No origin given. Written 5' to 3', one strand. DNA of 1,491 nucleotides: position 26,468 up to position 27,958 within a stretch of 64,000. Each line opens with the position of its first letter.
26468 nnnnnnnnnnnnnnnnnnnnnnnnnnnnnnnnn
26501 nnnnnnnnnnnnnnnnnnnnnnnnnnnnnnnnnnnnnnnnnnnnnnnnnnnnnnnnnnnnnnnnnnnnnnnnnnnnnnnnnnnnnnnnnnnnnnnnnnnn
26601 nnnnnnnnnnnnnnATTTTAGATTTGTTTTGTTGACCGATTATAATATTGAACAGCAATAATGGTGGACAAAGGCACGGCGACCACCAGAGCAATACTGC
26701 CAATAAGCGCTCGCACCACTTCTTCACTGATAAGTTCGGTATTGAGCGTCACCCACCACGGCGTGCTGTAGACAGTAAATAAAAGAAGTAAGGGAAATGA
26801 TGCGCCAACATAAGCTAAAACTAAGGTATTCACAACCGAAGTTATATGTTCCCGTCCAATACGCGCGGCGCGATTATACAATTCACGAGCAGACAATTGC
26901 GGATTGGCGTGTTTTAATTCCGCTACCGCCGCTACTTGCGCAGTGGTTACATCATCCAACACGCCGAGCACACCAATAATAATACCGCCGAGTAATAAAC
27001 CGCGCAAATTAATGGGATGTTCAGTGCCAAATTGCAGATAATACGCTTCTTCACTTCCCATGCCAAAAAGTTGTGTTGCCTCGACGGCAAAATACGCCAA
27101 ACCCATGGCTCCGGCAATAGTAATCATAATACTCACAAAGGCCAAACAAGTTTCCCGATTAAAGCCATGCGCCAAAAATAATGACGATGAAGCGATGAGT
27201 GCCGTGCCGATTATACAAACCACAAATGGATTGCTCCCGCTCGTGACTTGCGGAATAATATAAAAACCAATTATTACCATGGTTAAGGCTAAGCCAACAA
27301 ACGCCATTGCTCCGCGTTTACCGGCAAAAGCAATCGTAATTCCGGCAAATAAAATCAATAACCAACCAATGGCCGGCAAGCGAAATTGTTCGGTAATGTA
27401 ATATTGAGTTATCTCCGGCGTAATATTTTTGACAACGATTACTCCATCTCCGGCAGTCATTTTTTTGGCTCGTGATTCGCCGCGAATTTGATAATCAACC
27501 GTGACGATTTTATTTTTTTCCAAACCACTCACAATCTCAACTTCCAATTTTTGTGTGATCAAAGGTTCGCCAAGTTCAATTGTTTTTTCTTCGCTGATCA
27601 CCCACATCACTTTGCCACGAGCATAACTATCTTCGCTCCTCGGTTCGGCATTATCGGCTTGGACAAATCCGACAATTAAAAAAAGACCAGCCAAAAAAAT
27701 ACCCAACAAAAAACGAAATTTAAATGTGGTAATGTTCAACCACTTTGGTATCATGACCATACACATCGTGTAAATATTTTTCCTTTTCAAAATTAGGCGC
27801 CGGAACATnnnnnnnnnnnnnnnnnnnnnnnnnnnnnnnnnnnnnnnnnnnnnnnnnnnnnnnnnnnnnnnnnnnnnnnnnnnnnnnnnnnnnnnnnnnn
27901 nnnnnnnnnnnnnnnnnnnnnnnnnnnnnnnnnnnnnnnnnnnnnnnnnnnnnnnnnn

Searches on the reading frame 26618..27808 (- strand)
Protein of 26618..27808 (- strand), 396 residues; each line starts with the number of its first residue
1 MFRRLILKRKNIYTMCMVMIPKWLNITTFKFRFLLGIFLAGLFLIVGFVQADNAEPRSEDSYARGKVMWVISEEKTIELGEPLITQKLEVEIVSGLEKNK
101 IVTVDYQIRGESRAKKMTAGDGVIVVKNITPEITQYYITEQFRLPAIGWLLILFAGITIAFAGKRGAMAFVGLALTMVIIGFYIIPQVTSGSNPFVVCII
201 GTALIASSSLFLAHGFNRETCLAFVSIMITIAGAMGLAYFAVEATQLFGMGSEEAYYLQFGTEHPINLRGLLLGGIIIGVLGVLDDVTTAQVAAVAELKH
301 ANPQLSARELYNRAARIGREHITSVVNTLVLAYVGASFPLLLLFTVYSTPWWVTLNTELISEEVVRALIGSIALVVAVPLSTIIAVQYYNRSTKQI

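Call 29: search_protein_families(library=pfam, proteins=[window:26618-27808:-], max_evalue=0.001)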
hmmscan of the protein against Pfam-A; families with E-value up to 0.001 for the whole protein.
window:26618-27808:- (396 aa): 1 family
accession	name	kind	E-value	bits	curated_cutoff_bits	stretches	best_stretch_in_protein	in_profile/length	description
PF07907.16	YibE_F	-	4.8e-70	236.3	27.2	1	148-385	2-239/241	YibE/F-like protein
